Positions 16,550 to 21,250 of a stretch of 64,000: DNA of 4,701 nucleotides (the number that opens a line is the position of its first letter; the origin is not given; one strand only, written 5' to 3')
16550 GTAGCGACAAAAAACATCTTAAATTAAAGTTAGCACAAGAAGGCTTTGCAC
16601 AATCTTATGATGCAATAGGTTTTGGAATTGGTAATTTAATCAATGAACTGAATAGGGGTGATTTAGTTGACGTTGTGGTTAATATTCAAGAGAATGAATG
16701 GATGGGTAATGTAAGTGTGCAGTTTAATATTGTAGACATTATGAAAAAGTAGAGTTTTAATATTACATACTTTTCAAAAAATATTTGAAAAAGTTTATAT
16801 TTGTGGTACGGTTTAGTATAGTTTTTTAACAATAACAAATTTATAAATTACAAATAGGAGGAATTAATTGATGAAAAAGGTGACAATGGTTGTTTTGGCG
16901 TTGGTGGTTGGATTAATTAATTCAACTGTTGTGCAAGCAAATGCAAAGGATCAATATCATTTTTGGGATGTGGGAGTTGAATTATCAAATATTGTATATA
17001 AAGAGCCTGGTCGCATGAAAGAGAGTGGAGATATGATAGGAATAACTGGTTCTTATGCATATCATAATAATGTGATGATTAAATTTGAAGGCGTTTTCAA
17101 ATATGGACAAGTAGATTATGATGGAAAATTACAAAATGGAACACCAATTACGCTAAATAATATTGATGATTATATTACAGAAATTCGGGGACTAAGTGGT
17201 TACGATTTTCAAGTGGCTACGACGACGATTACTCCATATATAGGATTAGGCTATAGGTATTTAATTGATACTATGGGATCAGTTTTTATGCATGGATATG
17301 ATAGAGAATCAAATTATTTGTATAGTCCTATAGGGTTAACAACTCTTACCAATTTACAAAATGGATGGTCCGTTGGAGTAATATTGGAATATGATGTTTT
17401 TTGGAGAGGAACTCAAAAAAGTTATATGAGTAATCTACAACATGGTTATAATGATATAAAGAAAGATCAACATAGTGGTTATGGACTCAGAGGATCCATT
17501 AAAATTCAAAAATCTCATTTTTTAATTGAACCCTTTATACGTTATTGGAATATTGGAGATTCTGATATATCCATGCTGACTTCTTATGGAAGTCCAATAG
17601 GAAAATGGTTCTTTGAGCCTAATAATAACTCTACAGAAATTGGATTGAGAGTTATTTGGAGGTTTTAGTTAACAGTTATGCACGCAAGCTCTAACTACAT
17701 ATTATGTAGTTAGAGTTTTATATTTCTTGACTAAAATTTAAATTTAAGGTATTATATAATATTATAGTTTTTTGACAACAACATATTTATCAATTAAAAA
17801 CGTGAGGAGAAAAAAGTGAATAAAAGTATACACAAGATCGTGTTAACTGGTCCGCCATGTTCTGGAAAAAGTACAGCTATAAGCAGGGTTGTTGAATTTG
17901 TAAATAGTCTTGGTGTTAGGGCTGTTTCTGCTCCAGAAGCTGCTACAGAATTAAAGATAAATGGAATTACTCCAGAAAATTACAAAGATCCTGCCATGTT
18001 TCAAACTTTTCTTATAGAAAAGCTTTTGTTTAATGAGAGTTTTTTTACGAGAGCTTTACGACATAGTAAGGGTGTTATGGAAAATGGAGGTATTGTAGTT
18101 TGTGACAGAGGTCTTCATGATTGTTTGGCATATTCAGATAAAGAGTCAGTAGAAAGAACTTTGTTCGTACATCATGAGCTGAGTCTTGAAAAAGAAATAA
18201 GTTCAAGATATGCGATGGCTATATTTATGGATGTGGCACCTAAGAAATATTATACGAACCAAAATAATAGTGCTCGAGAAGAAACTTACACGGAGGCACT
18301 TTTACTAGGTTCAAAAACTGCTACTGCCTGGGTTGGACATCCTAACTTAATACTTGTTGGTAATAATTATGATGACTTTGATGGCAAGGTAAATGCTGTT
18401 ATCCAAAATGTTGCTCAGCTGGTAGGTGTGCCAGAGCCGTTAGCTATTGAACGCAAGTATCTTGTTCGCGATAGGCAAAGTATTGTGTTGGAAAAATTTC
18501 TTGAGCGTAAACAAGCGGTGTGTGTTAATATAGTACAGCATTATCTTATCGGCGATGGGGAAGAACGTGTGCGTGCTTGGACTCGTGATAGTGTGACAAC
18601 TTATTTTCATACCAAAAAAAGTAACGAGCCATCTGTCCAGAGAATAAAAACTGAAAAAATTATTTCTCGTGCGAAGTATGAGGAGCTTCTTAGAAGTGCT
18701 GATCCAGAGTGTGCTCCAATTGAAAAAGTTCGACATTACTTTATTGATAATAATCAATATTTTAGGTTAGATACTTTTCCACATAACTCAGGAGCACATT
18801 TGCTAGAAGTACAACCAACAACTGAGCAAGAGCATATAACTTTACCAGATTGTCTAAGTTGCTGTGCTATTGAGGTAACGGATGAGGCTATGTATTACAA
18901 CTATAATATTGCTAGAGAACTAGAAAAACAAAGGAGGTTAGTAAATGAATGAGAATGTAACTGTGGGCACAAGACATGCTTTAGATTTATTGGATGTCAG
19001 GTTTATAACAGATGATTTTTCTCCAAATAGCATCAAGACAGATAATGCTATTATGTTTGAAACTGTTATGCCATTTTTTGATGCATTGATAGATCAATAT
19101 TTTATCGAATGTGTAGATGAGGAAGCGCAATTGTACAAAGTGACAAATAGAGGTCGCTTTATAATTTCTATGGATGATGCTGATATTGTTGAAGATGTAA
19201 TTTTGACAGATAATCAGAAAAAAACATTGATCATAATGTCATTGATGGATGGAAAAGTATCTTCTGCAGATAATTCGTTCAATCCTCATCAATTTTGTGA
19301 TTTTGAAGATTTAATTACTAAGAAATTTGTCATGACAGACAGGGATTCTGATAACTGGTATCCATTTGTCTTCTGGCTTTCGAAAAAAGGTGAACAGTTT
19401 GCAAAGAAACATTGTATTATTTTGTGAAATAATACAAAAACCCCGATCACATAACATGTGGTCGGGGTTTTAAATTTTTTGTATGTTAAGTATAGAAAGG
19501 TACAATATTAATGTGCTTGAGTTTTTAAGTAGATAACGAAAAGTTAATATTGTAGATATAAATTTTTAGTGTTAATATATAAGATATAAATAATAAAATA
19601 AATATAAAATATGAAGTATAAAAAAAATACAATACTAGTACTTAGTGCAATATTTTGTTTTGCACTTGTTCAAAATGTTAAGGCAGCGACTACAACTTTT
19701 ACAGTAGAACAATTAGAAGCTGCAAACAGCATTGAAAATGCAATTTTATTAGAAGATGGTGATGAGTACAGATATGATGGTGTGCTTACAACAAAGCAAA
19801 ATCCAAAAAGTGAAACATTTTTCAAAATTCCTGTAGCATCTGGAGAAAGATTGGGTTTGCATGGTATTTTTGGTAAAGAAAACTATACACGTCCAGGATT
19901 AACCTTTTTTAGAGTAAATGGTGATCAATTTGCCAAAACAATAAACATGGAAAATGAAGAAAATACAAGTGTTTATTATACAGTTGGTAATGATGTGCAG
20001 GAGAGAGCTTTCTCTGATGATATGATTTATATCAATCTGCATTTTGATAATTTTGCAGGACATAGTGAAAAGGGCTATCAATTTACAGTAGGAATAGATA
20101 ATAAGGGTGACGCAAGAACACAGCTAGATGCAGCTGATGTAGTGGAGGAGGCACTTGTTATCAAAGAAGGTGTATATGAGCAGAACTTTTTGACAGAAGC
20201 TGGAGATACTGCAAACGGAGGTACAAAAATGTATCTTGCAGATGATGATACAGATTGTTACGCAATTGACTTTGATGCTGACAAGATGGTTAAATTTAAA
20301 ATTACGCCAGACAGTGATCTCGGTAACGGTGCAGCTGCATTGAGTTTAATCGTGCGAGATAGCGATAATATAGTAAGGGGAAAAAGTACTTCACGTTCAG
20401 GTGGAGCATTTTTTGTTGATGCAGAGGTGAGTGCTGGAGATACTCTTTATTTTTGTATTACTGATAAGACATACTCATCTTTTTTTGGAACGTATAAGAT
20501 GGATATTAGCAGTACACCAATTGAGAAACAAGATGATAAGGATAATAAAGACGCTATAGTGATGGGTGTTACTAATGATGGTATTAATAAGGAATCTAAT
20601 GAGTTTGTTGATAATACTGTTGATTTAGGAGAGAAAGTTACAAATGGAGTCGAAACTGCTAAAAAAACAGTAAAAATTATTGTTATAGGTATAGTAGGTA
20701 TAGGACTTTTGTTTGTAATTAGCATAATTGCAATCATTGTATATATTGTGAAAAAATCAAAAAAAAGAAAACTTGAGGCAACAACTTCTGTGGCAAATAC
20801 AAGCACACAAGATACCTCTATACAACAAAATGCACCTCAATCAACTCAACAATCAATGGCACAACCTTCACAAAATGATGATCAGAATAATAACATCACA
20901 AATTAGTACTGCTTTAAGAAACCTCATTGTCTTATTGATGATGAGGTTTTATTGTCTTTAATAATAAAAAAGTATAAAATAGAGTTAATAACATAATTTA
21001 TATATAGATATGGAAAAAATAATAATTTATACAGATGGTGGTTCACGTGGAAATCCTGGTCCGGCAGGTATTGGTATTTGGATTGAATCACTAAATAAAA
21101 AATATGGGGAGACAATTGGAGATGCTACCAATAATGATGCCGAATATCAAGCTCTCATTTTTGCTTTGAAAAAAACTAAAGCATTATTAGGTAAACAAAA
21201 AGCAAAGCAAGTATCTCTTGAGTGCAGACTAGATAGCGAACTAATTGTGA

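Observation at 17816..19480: Two-gene module: P-loop kinase-like ATPase fused to a CYTH triphosphate-tunnel domain, translationally coupled to an unknown 160-aa protein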

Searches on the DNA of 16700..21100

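Call 72: search_rna_families(source=window, start=16700, end=21100, threshold=evalue, max_evalue=1)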
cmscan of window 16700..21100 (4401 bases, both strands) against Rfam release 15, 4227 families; matches with E-value up to 1: 2.
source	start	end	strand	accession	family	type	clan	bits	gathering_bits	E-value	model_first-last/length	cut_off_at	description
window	19437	19522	-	RF01416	NrrF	Gene; antisense;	-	26.3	60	0.032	1-160/160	no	NrrF RNA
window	20417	20517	-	RF01233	snoU109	Gene; snRNA; snoRNA; HACA-box;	-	24.6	43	0.94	1-134/134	no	Small nucleolar RNA U109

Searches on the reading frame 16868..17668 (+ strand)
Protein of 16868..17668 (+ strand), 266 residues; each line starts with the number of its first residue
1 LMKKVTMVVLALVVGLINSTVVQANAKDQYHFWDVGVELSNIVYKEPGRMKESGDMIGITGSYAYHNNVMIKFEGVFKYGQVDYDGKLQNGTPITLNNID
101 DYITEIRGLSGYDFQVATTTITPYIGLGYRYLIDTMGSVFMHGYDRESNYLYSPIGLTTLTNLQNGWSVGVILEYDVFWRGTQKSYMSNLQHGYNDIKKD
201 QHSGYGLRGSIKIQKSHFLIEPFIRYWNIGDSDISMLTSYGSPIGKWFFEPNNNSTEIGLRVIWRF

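Call 51: search_protein_families(library=pfam, proteins=[window:16868-17668:+], max_evalue=0.01)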
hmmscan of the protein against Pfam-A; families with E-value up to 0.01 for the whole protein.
window:16868-17668:+ (266 aa): 2 families
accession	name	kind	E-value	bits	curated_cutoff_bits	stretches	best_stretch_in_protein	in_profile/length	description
PF13505.12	OMP_b-brl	-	4.1e-07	30.8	28.7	1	20-171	7-134/175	Outer membrane protein beta-barrel domain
PF03797.25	Autotransporter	-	5.3e-05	23.5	26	1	47-193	59-212/255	Autotransporter beta-domain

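Call 83: search_solved_structures(query=window:16868-17668:+, max_evalue=1)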
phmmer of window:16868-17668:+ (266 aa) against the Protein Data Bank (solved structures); distinct sequences matched with E-value up to 1: 0.

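Call 84: list_cluster_members(proteins=[window:16868-17665:+, window:17816-18949:+, window:18945-19424:+, window:19611-20903:+])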
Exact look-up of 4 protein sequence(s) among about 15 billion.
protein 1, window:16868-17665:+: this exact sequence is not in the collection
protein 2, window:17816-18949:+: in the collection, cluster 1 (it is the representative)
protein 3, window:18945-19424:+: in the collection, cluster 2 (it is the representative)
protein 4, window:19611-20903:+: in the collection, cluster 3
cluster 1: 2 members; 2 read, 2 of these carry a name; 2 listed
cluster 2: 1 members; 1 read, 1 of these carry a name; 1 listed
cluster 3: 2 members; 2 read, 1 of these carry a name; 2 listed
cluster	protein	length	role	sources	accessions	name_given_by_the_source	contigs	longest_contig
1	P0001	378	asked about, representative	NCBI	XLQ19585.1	MAG: AAA family ATPase [Candidatus Moraniibacteriota bacterium]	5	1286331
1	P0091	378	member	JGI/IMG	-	CYTH domain-containing protein/thymidylate kinase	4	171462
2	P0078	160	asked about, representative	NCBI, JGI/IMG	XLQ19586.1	MAG: hypothetical protein ACKUBY_03270 [Candidatus Moraniibacteriota bacterium] | hypothetical protein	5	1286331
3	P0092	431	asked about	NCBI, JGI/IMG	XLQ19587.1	MAG: hypothetical protein ACKUBY_03275 [Candidatus Moraniibacteriota bacterium] | hypothetical protein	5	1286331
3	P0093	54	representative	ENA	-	-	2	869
